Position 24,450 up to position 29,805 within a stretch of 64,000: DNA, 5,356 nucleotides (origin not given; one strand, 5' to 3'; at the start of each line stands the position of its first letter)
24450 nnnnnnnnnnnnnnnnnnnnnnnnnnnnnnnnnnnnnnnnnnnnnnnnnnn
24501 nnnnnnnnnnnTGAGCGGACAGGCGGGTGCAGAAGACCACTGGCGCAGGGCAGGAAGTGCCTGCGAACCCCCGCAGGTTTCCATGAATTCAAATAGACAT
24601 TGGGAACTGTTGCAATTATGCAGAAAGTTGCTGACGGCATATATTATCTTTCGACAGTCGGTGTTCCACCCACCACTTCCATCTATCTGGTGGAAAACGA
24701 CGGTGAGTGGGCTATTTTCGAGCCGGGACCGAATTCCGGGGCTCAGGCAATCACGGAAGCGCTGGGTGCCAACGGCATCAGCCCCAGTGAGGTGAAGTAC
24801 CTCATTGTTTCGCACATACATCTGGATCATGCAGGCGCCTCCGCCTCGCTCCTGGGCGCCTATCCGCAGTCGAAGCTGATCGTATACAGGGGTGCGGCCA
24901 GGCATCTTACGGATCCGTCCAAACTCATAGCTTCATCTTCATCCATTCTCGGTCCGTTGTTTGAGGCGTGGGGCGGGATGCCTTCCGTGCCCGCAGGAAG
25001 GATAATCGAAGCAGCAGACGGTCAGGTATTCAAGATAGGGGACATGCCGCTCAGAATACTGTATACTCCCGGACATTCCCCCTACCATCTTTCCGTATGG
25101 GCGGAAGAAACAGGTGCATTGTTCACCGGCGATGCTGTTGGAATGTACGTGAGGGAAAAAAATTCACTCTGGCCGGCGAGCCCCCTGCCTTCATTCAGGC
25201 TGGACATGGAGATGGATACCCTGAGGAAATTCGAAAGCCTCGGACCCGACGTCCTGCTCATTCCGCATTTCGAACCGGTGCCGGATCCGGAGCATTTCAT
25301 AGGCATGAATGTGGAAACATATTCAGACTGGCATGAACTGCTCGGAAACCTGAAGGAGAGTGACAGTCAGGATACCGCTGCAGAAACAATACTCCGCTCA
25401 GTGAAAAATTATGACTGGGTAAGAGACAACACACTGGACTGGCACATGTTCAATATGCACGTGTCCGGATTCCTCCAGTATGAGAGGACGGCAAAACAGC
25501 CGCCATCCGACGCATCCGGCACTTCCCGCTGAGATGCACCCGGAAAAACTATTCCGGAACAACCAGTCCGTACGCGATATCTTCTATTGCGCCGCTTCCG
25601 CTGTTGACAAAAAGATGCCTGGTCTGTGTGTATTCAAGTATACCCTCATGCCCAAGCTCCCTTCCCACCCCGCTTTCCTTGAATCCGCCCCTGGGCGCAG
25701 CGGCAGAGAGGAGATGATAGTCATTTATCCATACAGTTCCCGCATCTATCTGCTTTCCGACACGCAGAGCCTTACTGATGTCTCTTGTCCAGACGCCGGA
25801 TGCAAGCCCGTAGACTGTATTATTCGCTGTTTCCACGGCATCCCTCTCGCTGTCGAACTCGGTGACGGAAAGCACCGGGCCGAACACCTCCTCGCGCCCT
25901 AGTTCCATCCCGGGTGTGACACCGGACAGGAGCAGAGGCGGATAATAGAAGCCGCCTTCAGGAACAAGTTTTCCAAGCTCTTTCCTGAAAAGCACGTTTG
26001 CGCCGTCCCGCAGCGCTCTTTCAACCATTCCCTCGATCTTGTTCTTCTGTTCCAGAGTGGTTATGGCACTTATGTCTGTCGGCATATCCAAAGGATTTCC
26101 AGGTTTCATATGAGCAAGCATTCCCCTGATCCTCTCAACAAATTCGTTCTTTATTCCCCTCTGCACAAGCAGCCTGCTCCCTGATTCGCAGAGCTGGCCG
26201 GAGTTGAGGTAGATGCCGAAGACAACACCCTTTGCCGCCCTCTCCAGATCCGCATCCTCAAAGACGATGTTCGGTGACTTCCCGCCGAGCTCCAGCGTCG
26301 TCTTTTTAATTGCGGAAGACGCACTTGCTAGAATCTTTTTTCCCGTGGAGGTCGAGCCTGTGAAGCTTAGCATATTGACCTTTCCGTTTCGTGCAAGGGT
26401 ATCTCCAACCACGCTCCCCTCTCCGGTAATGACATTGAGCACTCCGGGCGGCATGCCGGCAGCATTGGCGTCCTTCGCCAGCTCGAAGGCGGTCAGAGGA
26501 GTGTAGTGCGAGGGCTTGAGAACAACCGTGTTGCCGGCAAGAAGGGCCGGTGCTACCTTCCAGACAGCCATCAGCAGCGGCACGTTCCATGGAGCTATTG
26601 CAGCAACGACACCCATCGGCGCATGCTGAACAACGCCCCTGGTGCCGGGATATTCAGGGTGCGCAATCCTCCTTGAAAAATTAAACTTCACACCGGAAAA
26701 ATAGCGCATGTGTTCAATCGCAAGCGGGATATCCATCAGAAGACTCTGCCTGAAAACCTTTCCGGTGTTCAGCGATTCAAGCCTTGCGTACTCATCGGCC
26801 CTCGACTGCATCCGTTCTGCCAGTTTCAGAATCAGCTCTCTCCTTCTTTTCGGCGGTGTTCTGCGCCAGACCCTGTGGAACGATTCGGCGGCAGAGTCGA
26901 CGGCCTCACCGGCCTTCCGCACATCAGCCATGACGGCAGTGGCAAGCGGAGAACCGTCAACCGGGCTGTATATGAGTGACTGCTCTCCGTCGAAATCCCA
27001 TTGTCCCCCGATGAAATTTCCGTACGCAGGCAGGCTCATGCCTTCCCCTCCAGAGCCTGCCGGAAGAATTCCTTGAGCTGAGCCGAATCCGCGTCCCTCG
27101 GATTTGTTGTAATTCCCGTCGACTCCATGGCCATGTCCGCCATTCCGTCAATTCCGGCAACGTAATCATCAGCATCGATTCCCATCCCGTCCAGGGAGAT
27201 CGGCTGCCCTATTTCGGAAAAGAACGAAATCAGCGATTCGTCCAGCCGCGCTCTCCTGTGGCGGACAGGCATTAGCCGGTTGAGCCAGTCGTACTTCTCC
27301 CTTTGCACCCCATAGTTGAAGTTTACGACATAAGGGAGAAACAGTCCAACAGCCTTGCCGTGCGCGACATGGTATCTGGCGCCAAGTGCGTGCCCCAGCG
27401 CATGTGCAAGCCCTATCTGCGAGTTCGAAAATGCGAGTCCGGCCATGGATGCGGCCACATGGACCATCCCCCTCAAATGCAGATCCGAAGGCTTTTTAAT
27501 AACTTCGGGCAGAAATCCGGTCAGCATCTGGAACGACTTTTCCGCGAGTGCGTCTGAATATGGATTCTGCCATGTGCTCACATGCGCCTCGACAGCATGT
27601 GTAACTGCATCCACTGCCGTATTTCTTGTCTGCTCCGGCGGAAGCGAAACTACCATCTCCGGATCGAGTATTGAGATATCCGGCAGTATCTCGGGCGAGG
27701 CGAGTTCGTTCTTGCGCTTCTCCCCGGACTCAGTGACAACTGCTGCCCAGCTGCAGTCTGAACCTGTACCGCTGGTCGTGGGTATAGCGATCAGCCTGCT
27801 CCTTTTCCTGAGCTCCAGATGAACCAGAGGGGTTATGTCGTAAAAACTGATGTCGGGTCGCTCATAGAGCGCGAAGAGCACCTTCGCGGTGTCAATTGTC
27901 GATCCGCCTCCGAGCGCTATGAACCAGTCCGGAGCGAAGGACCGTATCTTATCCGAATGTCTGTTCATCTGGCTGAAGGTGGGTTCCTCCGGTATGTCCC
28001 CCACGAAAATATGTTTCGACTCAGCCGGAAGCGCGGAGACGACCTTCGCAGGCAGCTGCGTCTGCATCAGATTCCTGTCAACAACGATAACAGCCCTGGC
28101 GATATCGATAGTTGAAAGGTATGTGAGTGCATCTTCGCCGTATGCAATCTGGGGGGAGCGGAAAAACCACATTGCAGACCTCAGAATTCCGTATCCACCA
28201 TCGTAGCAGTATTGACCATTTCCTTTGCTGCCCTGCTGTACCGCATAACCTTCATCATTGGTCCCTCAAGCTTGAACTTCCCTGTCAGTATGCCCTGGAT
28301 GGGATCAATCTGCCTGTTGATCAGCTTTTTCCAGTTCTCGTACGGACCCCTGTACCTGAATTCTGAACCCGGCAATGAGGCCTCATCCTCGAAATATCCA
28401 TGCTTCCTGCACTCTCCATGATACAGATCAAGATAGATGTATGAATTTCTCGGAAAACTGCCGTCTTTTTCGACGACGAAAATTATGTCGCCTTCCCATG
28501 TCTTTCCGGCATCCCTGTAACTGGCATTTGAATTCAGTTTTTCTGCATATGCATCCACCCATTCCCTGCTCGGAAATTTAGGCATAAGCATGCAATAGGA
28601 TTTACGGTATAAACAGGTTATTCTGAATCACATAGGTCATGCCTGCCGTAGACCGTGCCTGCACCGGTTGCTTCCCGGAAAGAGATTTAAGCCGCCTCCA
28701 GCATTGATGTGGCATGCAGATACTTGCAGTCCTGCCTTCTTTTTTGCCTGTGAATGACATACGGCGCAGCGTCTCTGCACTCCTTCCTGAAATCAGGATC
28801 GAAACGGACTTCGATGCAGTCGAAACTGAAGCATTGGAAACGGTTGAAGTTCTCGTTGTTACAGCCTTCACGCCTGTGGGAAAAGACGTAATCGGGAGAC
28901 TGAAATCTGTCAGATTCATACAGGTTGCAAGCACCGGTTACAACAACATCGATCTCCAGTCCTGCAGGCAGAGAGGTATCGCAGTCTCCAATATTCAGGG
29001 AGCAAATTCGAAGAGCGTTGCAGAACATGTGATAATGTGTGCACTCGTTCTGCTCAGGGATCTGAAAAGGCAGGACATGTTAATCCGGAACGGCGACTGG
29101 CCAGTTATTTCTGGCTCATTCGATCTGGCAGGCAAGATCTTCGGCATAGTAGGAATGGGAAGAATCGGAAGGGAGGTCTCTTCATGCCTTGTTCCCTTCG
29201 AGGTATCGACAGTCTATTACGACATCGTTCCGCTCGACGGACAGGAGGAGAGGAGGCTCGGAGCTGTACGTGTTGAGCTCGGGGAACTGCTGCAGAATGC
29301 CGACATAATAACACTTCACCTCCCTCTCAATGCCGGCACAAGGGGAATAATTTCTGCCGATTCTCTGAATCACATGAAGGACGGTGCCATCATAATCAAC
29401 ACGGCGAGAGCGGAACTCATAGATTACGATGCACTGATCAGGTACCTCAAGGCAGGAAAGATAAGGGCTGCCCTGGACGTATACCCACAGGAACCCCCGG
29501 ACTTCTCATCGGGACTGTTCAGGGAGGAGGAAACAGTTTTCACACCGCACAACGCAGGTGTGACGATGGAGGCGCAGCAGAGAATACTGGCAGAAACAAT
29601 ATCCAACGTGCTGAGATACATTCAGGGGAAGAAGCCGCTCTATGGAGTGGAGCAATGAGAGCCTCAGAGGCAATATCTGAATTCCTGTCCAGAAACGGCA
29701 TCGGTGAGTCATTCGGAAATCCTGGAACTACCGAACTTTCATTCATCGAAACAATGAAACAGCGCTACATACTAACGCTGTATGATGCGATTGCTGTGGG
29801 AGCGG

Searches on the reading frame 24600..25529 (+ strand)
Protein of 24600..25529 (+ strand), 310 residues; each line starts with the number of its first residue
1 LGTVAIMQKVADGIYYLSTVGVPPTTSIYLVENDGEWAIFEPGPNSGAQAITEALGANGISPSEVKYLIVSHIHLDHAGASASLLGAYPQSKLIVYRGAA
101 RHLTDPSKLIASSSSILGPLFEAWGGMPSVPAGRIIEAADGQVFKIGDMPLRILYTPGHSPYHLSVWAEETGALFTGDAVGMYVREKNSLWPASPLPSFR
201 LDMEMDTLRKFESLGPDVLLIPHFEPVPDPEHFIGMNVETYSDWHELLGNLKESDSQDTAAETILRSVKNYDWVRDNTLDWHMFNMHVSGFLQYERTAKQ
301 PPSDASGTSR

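Call 29: search_protein_families(library=pfam, proteins=[window:24600-25529:+], max_evalue=0.001)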
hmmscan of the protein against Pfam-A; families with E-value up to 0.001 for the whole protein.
window:24600-25529:+ (310 aa): 3 families
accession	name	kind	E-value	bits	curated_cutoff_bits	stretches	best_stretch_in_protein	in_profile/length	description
PF00753.33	Lactamase_B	-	1.2e-28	100.9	22.7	1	25-223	5-196/196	Metallo-beta-lactamase superfamily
PF19583.5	ODP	-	6.3e-07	29.9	27.2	1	27-187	4-144/194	ODP family beta lactamase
PF12706.13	Lactamase_B_2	-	0.00024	21.2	27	1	38-160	3-112/200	Beta-lactamase superfamily domain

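Call 30: search_protein_families(library=padloc, proteins=[window:24600-25529:+], max_evalue=0.00001)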
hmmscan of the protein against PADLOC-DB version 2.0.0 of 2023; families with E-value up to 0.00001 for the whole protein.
window:24600-25529:+ (310 aa): 0 families

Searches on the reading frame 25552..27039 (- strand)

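Call 29: search_protein_families(library=pfam, proteins=[window:25552-27039:-], max_evalue=0.001)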
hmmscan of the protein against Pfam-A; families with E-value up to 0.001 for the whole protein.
window:25552-27039:- (496 aa): 2 families
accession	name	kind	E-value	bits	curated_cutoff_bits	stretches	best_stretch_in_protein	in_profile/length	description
PF00171.27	Aldedh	-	1.8e-153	511.9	23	1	22-475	10-460/461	Aldehyde dehydrogenase family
PF05893.19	LuxC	-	5.2e-05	22.7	21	1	137-323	84-274/401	Acyl-CoA reductase (LuxC)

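Call 30: search_protein_families(library=padloc, proteins=[window:25552-27039:-], max_evalue=0.00001)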
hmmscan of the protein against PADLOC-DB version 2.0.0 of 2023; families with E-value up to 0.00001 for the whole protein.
window:25552-27039:- (496 aa): 0 families

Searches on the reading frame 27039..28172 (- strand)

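Call 29: search_protein_families(library=pfam, proteins=[window:27039-28172:-], max_evalue=0.001)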
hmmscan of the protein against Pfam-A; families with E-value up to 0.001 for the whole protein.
window:27039-28172:- (378 aa): 3 families
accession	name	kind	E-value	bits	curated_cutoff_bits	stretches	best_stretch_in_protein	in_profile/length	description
PF25137.1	ADH_Fe_C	-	1.7e-41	142.5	27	1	184-373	3-193/194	Fe-containing alcohol dehydrogenase family, C-terminal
PF00465.25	Fe-ADH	-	7.8e-35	120.4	31.3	1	8-171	3-168/168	Iron-containing alcohol dehydrogenase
PF13685.12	Fe-ADH_2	-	3.7e-06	27.5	28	1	17-109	12-103/149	Iron-containing alcohol dehydrogenase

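Call 30: search_protein_families(library=padloc, proteins=[window:27039-28172:-], max_evalue=0.00001)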
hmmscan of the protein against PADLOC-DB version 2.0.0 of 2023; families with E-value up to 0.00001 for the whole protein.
window:27039-28172:- (378 aa): 0 families

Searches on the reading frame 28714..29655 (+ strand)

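Call 74: search_protein_families(library=pfam, proteins=[window:28714-29655:+], max_evalue=0.00001)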
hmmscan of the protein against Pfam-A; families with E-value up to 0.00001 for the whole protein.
window:28714-29655:+ (314 aa): 2 families
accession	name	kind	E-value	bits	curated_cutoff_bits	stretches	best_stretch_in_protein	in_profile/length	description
PF02826.25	2-Hacid_dh_C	-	1.2e-48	165.3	25.1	1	108-281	2-178/178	D-isomer specific 2-hydroxyacid dehydrogenase, NAD binding domain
PF00389.36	2-Hacid_dh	-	1.1e-27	96.7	24.6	1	38-310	34-131/134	D-isomer specific 2-hydroxyacid dehydrogenase, catalytic domain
